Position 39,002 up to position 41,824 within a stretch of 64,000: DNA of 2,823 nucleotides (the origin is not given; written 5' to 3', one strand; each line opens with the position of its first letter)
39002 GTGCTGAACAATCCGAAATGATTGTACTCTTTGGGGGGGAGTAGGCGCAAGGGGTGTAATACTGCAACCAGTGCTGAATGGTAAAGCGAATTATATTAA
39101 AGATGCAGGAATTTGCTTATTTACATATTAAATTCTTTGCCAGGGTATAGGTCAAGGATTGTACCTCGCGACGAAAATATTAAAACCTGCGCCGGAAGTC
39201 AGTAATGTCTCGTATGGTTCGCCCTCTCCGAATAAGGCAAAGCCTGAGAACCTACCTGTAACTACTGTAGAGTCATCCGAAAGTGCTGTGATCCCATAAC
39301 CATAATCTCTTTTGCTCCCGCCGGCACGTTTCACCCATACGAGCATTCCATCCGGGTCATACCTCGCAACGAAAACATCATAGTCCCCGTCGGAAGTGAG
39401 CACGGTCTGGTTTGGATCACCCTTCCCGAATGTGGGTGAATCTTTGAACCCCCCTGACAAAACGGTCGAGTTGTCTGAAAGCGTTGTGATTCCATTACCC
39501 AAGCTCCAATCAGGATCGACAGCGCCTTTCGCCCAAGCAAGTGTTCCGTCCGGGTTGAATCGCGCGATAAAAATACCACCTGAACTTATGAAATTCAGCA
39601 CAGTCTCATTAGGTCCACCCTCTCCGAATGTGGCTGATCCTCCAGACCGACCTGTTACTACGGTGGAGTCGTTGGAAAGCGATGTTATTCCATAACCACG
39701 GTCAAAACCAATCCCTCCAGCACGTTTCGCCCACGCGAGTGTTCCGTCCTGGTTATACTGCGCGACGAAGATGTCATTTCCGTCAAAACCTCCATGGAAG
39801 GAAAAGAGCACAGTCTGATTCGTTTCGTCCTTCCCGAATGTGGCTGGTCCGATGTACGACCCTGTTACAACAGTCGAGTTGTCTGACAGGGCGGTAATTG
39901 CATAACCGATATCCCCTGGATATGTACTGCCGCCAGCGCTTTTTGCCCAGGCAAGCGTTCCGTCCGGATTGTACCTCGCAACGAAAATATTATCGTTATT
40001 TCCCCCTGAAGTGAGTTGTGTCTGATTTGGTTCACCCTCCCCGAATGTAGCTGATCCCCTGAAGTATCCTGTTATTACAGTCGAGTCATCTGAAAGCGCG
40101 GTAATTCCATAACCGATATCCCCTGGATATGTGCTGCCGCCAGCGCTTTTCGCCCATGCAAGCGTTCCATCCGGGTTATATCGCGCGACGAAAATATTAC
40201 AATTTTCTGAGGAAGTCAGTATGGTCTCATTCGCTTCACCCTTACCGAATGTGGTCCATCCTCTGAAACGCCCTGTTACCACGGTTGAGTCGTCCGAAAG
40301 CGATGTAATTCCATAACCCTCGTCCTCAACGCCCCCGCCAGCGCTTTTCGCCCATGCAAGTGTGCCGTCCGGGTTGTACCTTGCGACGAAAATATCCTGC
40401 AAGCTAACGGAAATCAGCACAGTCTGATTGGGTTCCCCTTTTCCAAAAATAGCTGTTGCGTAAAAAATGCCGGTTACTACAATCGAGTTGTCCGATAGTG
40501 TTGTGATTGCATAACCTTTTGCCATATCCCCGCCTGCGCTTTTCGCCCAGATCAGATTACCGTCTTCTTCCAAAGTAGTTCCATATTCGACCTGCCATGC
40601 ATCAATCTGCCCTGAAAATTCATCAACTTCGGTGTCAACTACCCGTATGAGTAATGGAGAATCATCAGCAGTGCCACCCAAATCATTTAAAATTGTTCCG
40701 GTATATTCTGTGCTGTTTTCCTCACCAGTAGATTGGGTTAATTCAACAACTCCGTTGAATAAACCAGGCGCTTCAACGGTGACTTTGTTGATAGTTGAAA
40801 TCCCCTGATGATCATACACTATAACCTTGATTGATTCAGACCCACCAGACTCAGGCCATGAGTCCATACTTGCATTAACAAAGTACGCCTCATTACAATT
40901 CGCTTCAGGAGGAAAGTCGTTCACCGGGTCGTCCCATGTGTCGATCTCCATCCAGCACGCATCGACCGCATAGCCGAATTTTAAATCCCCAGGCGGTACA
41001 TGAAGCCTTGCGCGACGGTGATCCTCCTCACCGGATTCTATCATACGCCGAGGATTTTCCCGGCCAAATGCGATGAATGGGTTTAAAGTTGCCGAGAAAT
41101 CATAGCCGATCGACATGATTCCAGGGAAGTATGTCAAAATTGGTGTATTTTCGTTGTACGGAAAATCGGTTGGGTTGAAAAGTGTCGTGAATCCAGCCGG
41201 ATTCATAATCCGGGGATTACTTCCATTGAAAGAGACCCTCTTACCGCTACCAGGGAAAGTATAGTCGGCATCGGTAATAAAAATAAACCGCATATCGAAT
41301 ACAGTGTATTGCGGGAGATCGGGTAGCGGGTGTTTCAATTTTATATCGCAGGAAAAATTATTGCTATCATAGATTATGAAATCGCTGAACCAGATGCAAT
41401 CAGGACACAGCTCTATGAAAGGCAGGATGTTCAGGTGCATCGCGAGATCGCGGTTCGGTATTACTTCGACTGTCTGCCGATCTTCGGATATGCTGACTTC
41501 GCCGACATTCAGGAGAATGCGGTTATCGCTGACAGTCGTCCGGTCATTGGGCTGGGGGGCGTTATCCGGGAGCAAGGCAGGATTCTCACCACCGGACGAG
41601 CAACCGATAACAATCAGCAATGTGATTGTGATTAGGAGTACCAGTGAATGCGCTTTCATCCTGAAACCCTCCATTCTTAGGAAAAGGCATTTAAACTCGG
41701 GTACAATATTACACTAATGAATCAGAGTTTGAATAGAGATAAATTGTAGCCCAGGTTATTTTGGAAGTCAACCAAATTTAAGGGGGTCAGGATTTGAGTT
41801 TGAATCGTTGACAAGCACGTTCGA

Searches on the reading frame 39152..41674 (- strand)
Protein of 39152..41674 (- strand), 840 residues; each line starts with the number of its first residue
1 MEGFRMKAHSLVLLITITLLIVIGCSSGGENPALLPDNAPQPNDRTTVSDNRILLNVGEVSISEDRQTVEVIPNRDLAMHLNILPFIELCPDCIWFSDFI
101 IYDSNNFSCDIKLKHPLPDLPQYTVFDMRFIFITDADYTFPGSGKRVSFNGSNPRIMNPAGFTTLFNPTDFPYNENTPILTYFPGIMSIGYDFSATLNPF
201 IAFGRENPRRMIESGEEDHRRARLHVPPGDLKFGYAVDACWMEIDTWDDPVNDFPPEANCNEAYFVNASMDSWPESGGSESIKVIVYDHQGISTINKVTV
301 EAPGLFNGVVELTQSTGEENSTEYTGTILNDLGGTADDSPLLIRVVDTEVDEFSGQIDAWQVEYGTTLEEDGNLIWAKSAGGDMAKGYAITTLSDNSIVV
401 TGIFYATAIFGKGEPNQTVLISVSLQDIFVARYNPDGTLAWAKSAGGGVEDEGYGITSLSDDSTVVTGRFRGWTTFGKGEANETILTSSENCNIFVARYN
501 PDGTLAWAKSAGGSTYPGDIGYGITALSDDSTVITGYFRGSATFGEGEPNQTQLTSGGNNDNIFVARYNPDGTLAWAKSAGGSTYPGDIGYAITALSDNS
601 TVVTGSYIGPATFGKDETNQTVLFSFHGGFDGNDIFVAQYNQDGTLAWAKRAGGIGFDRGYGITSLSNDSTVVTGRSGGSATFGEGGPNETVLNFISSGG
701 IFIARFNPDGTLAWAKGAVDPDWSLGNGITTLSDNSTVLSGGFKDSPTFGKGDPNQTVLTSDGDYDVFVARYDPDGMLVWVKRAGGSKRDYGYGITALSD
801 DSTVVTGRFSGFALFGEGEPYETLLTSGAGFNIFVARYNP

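Call 3: search_protein_families(library=pfam, proteins=[window:39152-41674:-], max_evalue=1)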
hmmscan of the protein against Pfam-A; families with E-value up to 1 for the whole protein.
window:39152-41674:- (840 aa): 4 families
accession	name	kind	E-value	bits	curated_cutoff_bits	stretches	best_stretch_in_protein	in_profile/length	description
PF17164.10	DUF5122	-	1.4e-14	54.5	27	2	556-574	14-32/36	Domain of unknown function (DUF5122) beta-propeller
PF08931.15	Caudo_bapla_RBP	-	0.00075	19.9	26.7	0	645-728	12-94/101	Lactophage receptor-binding protein C-terminal head domain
PF21386.2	IntS11_C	-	0.06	14.2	27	0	385-427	39-81/92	Integrator IntS11, C-terminal domain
PF01082.25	Cu2_monooxygen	-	0.16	12.6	30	0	574-600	89-115/130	Copper type II ascorbate-dependent monooxygenase, N-terminal domain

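Call 9: search_protein_families(library=ncbifam, proteins=[window:39152-41674:-], max_evalue=1)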
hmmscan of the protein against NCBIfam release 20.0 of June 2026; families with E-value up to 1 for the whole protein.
window:39152-41674:- (840 aa): 2 families
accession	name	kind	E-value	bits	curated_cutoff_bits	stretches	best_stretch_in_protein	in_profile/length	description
TIGR02608.1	delta_60_rpt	domain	1.5e-21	76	76.5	3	386-439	2-40/55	delta-60 repeat domain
NF047494.1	Lepto_SBBP_lipo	equivalog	1.2e-08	34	400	1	630-786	157-301/466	SBBP repeat beta-propeller lipoprotein, LipL53 family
